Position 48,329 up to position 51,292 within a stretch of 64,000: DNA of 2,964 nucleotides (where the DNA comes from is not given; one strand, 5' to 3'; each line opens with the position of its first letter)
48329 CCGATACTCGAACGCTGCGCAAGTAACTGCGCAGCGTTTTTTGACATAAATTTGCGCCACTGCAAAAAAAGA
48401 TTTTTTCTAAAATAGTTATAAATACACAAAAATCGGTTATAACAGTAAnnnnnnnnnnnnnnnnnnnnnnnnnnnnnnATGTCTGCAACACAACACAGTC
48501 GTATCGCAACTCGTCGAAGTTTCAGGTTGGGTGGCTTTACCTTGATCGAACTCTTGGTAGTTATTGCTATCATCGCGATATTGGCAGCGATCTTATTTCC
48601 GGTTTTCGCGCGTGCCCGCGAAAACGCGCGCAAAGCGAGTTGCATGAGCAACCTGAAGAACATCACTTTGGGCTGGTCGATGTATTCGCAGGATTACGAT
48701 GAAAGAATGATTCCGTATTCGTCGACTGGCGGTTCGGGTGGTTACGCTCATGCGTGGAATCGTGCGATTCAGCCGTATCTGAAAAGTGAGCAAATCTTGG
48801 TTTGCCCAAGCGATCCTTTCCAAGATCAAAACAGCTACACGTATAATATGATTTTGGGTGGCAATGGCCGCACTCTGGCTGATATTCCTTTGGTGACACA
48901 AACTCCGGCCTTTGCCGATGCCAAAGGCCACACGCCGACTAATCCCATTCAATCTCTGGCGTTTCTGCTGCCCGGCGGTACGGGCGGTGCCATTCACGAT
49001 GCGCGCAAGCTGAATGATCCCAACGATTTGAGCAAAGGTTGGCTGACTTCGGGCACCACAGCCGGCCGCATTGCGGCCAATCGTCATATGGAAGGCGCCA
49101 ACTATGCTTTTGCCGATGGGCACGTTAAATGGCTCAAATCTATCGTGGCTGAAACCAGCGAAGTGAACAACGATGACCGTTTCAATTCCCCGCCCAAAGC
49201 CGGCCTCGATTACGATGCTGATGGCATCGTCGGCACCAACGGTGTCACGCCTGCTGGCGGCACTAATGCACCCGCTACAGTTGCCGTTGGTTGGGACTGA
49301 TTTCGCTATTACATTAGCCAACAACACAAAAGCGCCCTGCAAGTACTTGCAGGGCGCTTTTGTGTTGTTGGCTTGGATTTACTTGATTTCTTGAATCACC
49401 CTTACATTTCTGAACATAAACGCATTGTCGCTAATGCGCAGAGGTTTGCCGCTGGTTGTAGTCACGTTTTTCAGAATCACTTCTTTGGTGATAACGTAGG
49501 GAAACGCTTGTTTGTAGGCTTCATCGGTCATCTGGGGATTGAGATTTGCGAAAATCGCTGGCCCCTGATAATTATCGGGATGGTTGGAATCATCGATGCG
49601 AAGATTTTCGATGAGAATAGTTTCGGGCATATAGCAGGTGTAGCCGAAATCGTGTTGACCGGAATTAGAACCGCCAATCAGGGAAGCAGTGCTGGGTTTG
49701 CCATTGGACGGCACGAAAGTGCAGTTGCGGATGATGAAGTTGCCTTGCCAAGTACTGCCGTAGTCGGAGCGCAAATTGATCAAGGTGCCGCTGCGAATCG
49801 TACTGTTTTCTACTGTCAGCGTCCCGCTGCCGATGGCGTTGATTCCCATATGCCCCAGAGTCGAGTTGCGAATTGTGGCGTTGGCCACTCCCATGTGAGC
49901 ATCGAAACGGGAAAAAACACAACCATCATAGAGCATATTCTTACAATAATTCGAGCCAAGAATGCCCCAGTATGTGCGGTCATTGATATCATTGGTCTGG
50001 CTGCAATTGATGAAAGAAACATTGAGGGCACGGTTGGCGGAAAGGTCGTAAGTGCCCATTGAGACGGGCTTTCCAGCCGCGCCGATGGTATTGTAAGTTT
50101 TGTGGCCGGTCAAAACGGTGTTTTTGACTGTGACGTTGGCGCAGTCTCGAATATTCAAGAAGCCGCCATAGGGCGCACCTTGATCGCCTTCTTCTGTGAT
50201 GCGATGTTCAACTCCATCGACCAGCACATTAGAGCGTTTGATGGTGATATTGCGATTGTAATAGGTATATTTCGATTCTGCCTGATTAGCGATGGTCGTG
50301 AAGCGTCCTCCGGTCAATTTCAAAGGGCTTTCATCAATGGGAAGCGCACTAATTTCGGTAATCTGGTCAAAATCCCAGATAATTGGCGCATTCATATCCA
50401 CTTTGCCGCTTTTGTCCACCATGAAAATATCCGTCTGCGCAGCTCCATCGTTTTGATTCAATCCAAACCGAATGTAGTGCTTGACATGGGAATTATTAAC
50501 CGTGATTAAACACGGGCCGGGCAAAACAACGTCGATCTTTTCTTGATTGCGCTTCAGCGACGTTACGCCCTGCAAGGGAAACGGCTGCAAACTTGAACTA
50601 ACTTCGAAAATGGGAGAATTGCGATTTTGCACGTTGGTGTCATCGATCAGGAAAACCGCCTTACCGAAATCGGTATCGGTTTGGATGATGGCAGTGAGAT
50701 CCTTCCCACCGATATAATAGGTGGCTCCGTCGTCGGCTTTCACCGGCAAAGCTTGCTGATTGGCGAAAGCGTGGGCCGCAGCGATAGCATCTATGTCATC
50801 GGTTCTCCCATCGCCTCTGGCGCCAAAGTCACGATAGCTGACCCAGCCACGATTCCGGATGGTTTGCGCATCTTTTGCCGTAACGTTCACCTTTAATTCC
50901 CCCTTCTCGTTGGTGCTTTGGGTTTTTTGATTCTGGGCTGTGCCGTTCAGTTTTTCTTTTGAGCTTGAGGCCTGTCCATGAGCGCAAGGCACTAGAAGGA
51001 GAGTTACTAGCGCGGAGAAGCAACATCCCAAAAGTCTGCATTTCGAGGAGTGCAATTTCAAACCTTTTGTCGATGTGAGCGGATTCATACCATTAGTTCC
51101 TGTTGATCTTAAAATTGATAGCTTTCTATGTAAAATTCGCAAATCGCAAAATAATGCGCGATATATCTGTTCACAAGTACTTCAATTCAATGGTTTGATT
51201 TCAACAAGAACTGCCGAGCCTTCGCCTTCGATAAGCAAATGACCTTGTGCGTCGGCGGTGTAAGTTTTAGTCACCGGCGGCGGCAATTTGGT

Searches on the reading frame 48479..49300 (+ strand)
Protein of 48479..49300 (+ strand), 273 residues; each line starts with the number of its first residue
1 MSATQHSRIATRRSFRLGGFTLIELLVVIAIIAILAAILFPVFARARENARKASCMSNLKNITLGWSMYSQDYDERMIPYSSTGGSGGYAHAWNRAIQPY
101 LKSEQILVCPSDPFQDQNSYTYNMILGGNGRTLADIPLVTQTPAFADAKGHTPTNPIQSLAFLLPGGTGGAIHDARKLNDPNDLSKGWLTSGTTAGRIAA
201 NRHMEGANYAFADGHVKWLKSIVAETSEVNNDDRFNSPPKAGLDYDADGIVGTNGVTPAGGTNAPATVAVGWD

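Call 10: search_protein_families(library=ncbifam, proteins=[window:48479-49300:+])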
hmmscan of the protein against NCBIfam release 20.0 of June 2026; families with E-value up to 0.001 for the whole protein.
window:48479-49300:+ (273 aa): 9 families
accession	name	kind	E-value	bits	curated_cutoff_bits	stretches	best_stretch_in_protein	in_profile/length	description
NF041775.1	typeIV_PilA_Myxo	equivalog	1.5e-08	34.9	400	1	14-63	7-57/214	type IV pilin protein PilA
TIGR01710.1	typeII_sec_gspG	equivalog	2.7e-08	33.9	88.85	1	19-83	2-64/134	type II secretion system major pseudopilin GspG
NF040999.1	pilin_ComGC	equivalog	7.6e-07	29.2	75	1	19-71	3-55/84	competence type IV pilus major pilin ComGC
TIGR04294.2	pre_pil_HX9DG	domain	7.8e-07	28.7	19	1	201-220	3-22/22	H-X9-DG-CTERM domain-containing protein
TIGR02532.1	IV_pilin_GFxxxE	domain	8.3e-07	28.6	16.3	1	19-39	3-23/24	prepilin-type N-terminal cleavage/methylation domain-containing protein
NF007862.0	PRK10574.1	equivalog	1e-06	28.9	138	1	19-45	6-32/145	prepilin peptidase-dependent pilin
TIGR01708.2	typeII_sec_gspH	equivalog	5.5e-06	26.5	80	1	19-50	3-36/169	type II secretion system minor pseudopilin GspH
NF041013.1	T4P_ComGE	equivalog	0.00025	21.1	49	1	19-52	5-38/83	competence type IV pilus minor pilin ComGE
TIGR02596.1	TIGR02596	subfamily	0.00028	21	70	1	20-45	1-26/196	Verru_Chthon cassette protein D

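Call 12: find_encoding_contigs(protein=window:48479-49300:+, flank=3000, max_places=4)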
Protein window:48479-49300:+ (273 aa): no gene with exactly this product is on record in the collection.

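Call 75: find_homologous_proteins(query=window:48479-49300:+, max_evalue=1e-40)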
Query window:48479-49300:+ (273 aa): 245 proteins with E <= 1e-40 among 8000 candidates; the best 120 are listed.
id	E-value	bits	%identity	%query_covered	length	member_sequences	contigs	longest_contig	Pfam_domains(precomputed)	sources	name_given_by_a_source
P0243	7.0e-117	408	72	95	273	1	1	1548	PF07963.18,PF07596.17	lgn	-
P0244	2.5e-110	386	73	93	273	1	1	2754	PF07963.18,PF07596.17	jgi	-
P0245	8.5e-104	365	66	96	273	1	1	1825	PF07963.18,PF07596.17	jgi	jgi:prepilin-type N-terminal cleavage/methylation domain-containing protein/prepilin-type processing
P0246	1.5e-90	321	60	93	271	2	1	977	PF07963.18,PF07596.17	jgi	-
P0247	6.2e-88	313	61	88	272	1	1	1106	PF07963.18,PF07596.17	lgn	-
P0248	2.6e-85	304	60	96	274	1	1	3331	PF07963.18,PF07596.17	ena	-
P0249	1.9e-84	301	59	86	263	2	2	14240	PF07963.18,PF07596.17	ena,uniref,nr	uniref:DUF1559 domain-containing protein n=1 Tax=uncultured Armatimonadetes bacterium TaxID=157466 R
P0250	1.1e-80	289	56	93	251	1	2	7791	PF07963.18,PF07596.17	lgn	-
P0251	9.7e-80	286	57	88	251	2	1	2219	PF07963.18,PF07596.17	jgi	jgi:prepilin-type N-terminal cleavage/methylation domain-containing protein/prepilin-type processing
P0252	3.8e-79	284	55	92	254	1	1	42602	PF07963.18,PF07596.17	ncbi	-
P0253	3.8e-79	284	59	88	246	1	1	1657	PF07963.18,PF07596.17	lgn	-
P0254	5.5e-79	283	56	86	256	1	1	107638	PF07963.18,PF07596.17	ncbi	-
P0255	1.5e-78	282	56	91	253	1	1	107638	PF07963.18,PF07596.17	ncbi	-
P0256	8.0e-77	276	56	92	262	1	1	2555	PF07963.18,PF07596.17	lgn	-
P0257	9.8e-77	276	50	95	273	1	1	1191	PF07963.18,PF07596.17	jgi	jgi:prepilin-type N-terminal cleavage/methylation domain-containing protein/prepilin-type processing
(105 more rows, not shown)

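Call 76: find_encoding_contigs(protein=P0243, flank=3000, max_places=2)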
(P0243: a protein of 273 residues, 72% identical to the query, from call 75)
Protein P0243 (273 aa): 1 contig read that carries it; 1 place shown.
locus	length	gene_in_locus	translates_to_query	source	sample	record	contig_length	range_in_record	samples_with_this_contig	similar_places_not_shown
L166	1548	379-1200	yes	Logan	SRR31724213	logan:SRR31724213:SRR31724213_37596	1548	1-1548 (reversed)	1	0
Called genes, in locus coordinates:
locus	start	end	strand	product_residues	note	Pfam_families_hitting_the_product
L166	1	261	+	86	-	?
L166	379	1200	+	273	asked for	PF07963:N_methyl, PF07596:SBP_bac_10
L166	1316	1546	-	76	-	?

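Call 77: find_encoding_contigs(protein=P0244, flank=3000, max_places=2)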
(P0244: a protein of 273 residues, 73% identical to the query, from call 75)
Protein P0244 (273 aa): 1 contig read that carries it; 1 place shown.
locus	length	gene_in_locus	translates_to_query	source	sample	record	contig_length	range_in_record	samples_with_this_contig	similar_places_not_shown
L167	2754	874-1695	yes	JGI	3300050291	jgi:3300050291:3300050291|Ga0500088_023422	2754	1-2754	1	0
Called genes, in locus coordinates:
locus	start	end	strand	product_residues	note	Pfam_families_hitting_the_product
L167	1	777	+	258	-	?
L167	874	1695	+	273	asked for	PF07963:N_methyl, PF07596:SBP_bac_10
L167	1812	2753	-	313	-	PF00248:Aldo_ket_red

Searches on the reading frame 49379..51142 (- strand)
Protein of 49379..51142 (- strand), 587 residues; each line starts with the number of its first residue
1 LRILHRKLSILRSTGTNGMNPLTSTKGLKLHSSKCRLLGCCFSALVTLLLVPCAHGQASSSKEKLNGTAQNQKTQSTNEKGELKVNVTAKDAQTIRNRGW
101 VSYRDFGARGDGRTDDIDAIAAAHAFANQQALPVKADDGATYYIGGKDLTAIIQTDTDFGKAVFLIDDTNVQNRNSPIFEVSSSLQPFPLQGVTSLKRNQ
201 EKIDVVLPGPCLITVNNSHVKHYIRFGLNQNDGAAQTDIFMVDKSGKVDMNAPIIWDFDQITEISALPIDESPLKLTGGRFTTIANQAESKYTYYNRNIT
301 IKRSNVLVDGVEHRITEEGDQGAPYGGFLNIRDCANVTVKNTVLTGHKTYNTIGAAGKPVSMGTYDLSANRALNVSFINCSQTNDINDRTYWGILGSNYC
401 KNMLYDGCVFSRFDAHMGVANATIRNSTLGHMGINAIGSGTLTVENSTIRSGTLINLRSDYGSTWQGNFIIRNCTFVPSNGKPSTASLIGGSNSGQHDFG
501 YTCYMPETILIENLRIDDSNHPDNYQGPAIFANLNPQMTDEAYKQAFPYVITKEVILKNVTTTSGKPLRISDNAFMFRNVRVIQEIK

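Call 10: search_protein_families(library=ncbifam, proteins=[window:49379-51142:-])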
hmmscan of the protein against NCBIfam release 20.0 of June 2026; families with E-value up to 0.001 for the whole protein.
window:49379-51142:- (587 aa): 0 families

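Call 27: find_related_loci(query=window:49379-51142:-, collection=metagenome_contigs, flank=10000)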
Query window:49379-51142:- (587 aa) in metagenome_contigs; peptide patterns used: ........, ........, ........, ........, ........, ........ (x = any residue, [..] = any of these).
600 stretches matched a pattern (row limit reached: there are more); 510 encode a relative of the query (tblastn E <= 1e-3); the best 80 are kept; 80 distinct loci.
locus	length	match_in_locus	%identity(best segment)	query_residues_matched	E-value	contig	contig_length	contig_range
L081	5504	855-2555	76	17-583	0e+0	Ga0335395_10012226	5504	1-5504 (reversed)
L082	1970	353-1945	80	53-582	0e+0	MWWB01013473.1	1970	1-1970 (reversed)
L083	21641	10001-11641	77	37-582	0e+0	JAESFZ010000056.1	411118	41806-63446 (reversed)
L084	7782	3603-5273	75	33-585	0e+0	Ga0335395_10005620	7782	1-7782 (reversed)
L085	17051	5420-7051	78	43-582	0e+0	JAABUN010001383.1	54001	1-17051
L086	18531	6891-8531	76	37-582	0e+0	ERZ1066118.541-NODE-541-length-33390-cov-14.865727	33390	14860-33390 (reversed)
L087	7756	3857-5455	80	54-585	0e+0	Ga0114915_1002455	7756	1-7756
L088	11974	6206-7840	76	34-582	0e+0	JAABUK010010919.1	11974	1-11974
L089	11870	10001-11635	76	34-582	0e+0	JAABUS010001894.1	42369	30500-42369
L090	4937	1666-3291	75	45-582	0e+0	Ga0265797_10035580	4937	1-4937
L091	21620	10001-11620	75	41-582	0e+0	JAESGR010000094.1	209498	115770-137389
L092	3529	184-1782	74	51-582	0e+0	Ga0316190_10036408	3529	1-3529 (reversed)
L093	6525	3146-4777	74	45-582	0e+0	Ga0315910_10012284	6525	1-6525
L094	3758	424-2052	73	44-582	0e+0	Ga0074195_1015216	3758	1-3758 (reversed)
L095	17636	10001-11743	69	7-587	0e+0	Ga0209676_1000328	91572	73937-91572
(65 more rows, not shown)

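Call 50: search_protein_families(library=pfam, proteins=[window:49379-51142:-])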
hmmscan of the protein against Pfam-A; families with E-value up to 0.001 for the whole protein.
window:49379-51142:- (587 aa): 0 families

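Call 72: find_homologous_proteins(query=window:49379-51142:-, max_evalue=1e-150)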
Query window:49379-51142:- (587 aa): 4302 proteins with E <= 1e-150 among 8000 candidates; the best 120 are listed.
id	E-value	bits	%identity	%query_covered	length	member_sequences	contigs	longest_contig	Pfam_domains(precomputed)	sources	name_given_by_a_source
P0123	0.0e+0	1305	100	97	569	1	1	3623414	-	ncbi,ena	-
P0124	0.0e+0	1022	80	92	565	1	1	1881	-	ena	-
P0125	0.0e+0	1021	78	95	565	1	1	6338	-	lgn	-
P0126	0.0e+0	1020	80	94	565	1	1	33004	-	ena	-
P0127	0.0e+0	1019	88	85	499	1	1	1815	-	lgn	-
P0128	0.0e+0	1013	82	90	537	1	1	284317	-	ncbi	-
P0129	0.0e+0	1009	81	90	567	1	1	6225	-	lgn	-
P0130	9.9e-298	1007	78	94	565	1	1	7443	-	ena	-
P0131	1.3e-297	1006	80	92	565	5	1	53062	-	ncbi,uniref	ncbi:right-handed parallel beta-helix repeat-containing protein [Nibrella saemangeumensis]|uniref:ri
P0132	1.4e-297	1006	79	93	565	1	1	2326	-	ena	-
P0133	1.5e-297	1006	79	94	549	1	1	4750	-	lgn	-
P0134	1.6e-297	1006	79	94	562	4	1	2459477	-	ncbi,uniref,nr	ncbi:hypothetical protein [Persicitalea jodogahamensis]|uniref:hypothetical protein n=1 Tax=Persicit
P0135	5.6e-297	1004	78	94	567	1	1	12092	-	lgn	-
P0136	1.3e-296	1003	79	94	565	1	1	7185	-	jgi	jgi:hypothetical protein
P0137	1.8e-296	1002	80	91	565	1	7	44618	-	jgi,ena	-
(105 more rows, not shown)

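Call 73: find_encoding_contigs(protein=P0127, flank=3000, max_places=2)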
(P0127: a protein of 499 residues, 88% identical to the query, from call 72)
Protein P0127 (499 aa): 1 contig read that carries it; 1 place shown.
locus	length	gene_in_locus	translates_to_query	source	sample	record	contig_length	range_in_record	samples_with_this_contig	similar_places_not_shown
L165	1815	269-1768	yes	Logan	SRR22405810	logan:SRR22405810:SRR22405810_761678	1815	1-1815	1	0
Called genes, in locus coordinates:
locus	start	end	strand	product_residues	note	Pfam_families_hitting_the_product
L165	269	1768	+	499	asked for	-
